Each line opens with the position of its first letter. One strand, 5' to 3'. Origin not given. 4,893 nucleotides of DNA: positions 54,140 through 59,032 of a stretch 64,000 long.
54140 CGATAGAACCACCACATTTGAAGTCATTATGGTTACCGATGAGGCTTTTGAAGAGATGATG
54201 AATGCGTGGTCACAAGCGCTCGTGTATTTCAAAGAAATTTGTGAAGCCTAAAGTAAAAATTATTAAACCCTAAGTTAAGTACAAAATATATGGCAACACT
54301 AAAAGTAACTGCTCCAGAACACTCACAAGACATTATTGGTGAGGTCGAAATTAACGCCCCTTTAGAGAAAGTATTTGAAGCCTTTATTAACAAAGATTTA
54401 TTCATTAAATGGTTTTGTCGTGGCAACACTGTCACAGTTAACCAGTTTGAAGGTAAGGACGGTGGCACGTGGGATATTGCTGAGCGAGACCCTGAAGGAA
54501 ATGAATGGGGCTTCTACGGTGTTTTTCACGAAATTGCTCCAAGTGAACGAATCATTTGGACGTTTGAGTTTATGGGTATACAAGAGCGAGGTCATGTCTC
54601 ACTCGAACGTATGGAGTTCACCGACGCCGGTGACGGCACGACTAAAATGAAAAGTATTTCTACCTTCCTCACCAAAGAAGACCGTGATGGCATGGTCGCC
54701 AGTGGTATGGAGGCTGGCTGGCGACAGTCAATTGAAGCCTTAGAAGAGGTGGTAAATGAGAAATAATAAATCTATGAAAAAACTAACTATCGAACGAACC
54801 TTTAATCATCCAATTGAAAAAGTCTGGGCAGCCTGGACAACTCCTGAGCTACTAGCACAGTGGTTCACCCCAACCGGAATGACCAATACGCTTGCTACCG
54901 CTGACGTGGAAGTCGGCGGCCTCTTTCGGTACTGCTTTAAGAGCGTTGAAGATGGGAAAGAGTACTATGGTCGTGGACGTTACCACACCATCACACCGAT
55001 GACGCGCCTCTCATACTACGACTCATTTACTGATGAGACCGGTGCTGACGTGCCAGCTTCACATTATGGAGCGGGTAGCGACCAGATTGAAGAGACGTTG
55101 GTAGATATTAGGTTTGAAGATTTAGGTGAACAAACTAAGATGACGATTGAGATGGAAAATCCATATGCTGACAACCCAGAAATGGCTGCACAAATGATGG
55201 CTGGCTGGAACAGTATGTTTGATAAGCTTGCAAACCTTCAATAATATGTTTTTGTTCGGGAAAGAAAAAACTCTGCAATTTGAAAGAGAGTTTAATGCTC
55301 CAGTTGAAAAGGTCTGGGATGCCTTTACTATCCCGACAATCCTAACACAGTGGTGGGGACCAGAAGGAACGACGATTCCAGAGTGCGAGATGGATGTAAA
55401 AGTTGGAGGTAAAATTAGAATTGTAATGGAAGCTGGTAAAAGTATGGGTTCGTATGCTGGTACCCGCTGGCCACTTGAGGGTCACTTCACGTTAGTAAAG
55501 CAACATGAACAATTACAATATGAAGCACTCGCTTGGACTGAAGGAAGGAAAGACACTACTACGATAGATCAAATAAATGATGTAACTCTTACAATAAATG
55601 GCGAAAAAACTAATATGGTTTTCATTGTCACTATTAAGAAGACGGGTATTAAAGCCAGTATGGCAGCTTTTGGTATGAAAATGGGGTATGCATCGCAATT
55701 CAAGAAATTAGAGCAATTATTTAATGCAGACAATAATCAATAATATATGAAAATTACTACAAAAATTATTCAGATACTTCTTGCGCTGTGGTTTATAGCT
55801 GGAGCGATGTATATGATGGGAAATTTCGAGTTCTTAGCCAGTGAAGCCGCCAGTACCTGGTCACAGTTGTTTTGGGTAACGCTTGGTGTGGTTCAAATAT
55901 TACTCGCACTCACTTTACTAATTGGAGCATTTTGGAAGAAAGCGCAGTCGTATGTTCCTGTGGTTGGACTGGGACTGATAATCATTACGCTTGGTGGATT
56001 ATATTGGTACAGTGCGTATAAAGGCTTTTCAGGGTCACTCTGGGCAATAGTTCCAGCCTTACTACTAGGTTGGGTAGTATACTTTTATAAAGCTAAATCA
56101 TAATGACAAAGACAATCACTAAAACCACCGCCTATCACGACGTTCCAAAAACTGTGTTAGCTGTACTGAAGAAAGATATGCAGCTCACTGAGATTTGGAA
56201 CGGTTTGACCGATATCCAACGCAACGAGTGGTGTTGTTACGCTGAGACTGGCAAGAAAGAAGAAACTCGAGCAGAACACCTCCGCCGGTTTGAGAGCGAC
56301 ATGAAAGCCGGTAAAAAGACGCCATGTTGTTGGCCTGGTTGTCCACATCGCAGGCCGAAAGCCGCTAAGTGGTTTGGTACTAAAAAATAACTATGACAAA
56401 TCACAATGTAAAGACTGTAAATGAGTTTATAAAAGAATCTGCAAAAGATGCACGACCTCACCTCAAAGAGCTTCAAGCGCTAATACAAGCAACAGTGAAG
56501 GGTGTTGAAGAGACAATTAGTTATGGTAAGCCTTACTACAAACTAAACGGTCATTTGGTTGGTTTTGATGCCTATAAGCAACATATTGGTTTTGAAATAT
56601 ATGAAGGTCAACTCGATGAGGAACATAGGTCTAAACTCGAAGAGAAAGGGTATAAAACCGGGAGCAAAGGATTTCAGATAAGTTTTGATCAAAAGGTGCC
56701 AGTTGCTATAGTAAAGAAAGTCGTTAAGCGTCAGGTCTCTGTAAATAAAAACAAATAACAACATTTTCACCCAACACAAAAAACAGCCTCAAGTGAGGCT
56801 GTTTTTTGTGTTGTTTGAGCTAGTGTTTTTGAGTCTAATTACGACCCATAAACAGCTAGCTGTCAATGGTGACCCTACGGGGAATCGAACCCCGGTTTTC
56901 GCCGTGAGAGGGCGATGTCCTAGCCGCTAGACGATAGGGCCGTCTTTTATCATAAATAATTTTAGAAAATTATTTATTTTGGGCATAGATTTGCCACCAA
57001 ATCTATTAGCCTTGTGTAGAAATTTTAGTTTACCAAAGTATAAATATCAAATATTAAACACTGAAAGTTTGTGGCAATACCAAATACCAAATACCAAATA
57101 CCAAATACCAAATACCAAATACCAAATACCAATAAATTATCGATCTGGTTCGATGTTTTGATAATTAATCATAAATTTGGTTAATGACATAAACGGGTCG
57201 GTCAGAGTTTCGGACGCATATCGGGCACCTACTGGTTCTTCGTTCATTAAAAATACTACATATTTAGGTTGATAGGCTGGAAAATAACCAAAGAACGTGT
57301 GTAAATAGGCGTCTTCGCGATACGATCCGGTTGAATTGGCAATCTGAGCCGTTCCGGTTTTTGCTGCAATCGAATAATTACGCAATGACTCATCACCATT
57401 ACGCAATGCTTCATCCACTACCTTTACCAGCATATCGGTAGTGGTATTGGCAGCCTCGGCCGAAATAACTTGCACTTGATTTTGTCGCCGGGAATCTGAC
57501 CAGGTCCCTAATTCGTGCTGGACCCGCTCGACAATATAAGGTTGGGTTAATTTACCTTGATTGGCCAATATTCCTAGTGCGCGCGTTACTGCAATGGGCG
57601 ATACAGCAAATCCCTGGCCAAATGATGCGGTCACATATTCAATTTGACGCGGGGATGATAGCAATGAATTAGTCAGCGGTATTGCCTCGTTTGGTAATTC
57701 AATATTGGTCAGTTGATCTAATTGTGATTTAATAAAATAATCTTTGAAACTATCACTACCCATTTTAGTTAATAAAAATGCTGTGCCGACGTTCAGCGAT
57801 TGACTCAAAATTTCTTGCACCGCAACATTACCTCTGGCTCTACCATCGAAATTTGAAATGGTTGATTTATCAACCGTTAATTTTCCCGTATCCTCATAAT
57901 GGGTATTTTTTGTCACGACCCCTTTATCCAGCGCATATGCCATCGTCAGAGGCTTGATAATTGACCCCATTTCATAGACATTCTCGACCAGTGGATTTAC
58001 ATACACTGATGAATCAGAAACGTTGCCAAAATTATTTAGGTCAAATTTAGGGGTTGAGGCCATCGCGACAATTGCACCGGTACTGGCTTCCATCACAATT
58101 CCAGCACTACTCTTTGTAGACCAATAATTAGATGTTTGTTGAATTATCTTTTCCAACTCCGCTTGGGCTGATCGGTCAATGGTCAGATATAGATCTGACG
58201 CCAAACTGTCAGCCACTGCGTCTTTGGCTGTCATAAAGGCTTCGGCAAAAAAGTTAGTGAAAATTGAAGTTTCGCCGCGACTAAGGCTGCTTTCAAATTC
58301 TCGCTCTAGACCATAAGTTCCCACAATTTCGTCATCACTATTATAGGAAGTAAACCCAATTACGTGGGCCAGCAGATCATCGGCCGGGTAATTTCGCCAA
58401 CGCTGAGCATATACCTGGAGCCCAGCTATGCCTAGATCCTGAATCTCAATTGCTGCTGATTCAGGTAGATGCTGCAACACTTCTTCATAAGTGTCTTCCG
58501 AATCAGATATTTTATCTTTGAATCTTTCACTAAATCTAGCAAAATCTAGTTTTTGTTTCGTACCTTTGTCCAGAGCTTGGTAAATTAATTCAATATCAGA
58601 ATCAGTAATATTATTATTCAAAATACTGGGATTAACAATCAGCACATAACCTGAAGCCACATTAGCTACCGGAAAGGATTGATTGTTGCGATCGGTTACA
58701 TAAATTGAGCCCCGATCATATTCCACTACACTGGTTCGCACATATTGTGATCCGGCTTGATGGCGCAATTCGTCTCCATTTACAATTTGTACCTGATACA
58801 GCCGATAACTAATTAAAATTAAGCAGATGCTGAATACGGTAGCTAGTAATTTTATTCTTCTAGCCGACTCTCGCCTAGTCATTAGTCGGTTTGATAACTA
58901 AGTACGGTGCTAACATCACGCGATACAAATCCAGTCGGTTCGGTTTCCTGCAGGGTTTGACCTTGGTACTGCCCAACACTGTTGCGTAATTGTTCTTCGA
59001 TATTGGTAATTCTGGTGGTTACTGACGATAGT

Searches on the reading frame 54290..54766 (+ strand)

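Call 30: search_protein_families(library=pfam, proteins=[window:54290-54766:+], max_evalue=0.001)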
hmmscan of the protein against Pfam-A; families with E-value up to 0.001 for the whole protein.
window:54290-54766:+ (158 aa): 2 families
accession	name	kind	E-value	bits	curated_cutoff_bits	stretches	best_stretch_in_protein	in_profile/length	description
PF08327.17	AHSA1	-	6.9e-24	84.9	22.1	1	22-155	1-124/125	Activator of Hsp90 ATPase homolog 1-like protein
PF10604.15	Polyketide_cyc2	-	0.00021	22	27.4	1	17-155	6-141/142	Polyketide cyclase / dehydrase and lipid transport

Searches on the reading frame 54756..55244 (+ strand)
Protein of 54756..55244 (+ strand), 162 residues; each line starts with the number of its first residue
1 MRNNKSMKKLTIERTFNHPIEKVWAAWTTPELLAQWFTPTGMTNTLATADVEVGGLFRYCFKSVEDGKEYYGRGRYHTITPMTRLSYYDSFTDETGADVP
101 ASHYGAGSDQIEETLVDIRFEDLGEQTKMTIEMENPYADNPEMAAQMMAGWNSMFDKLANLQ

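Call 30: search_protein_families(library=pfam, proteins=[window:54756-55244:+], max_evalue=0.001)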
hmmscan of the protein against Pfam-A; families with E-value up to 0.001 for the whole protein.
window:54756-55244:+ (162 aa): 1 family
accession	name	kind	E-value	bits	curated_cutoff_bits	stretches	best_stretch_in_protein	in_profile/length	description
PF08327.17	AHSA1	-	2.8e-27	95.9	22.1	1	17-160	1-122/125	Activator of Hsp90 ATPase homolog 1-like protein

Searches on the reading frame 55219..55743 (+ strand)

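Call 30: search_protein_families(library=pfam, proteins=[window:55219-55743:+], max_evalue=0.001)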
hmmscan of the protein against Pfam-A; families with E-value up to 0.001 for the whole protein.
window:55219-55743:+ (174 aa): 2 families
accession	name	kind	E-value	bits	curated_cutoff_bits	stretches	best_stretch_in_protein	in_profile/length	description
PF08327.17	AHSA1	-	4.5e-17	62.9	22.1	1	26-168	1-124/125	Activator of Hsp90 ATPase homolog 1-like protein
PF10604.15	Polyketide_cyc2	-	6.1e-05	23.8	27.4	1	21-167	6-140/142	Polyketide cyclase / dehydrase and lipid transport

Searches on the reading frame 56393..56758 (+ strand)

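Call 30: search_protein_families(library=pfam, proteins=[window:56393-56758:+], max_evalue=0.001)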
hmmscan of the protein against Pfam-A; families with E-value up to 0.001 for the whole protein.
window:56393-56758:+ (121 aa): 1 family
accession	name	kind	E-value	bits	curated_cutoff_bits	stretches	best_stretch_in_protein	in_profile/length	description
PF08818.16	DUF1801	-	3.7e-14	53.3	27.2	1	21-114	2-84/85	Domain of unknown function (DU1801)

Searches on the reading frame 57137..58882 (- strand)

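Call 30: search_protein_families(library=pfam, proteins=[window:57137-58882:-], max_evalue=0.001)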
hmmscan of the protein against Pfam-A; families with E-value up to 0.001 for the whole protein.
window:57137-58882:- (581 aa): 2 families
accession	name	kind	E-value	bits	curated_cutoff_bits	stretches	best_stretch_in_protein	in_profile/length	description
PF00905.27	Transpeptidase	-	4.7e-59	200.5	22.1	1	262-559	4-288/299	Penicillin binding protein transpeptidase domain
PF03717.20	PBP_dimer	-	2.2e-08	35.2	24.4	1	57-201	6-159/180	Penicillin-binding Protein dimerisation domain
